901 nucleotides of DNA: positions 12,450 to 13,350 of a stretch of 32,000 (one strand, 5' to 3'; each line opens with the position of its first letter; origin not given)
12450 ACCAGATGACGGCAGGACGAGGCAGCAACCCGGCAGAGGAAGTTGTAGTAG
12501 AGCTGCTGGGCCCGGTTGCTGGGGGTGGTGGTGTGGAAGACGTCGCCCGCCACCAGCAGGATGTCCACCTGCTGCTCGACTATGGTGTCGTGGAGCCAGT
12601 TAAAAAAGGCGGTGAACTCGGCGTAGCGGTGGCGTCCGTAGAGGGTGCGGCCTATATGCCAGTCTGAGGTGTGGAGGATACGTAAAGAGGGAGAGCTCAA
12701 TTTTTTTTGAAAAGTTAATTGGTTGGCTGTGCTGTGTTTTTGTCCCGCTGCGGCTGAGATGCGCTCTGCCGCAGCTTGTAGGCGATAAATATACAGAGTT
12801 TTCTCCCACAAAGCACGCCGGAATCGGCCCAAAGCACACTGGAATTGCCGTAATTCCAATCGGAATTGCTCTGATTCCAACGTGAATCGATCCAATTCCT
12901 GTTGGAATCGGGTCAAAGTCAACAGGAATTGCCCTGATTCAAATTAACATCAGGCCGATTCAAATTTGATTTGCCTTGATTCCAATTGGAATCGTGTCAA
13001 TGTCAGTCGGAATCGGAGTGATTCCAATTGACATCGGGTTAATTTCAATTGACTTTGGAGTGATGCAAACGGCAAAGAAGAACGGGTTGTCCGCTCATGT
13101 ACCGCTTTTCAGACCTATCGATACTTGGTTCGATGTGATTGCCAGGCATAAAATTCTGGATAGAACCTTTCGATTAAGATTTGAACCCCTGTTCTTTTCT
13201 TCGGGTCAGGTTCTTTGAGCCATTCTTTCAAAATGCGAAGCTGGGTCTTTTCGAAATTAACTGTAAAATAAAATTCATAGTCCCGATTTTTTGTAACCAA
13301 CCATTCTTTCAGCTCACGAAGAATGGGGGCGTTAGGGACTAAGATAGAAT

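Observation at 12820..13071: Twelve exactly phased 21-bp tandem repeats with GGAAT/ATTCC half-sites and an 84-bp super-period upstream of sbcD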

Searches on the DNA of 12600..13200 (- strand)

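Call 76: search_dna_similar(query=window:12715-13105:-, collection=plasmids, mode=distant, max_evalue=0.001, max_rows=10)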
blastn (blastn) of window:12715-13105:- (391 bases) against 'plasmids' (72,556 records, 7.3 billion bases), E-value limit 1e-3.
No match.

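Call 77: search_dna_similar(query=window:12715-13105:-, collection=phages, mode=distant, max_evalue=0.001, max_rows=10)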
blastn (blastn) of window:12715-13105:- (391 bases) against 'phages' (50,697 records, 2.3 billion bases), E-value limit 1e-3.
No match.

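Call 102: search_rna_families(source=window, start=12600, end=13200, threshold=evalue, max_evalue=5)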
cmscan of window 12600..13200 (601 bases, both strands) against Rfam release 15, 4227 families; matches with E-value up to 5: 15.
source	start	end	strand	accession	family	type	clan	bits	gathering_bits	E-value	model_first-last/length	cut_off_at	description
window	12921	13031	-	RF04087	MIR5565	Gene; miRNA;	-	26.5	80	0.0016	1-109/109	no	MIR5565 microRNA precursor family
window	12862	12960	+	RF04087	MIR5565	Gene; miRNA;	-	21.9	80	0.035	1-109/109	no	MIR5565 microRNA precursor family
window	12886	12959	-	RF00536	snoMe28S-Cm3227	Gene; snRNA; snoRNA; CD-box;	-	21.6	43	1.2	1-82/82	no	Small nucleolar RNA Me28S-Cm3227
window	12893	12994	+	RF04070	MIR6440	Gene; miRNA;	-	20.1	95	0.39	1-108/108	no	MIR6440 microRNA precursor family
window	12881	12944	+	RF04035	mir-7910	Gene; miRNA;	-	20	83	0.91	1-61/61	no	mir-7910 microRNA precursor family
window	12902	12985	-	RF03239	mir-963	Gene; miRNA;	-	19.8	90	0.52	1-82/82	no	mir-963 microRNA precursor family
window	12963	13021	+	RF03602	mir-8250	Gene; miRNA;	-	19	80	0.8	1-60/60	no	mir-8250 microRNA precursor family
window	12852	12930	+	RF01000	mir-580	Gene; miRNA;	-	18.9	83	0.56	1-93/93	no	mir-580 microRNA precursor family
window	12915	13016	+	RF00643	MIR171_1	Gene; miRNA;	CL00099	17.5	48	1.9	1-101/101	no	MIR171_1 microRNA precursor family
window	12893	12994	-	RF04070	MIR6440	Gene; miRNA;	-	17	95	2.3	1-108/108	no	MIR6440 microRNA precursor family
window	12985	13049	+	RF00901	MIR845_1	Gene; miRNA;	-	16.9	81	1.3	1-81/81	no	MIR845_1 microRNA precursor family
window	12724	12791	+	RF04247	bZIP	Gene; sRNA;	-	16.9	41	3.4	1-72/72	no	bZIP non canonical Hac1/Xbp1 intron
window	12892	13077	-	RF00628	RgsA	Gene; sRNA;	-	16.8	88.4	0.082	1-194/194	no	RgsA sRNA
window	12816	12905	-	RF04087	MIR5565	Gene; miRNA;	-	15.1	80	3.2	1-109/109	no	MIR5565 microRNA precursor family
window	12982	13050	+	RF04087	MIR5565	Gene; miRNA;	-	14.7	80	4.2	1-109/109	no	MIR5565 microRNA precursor family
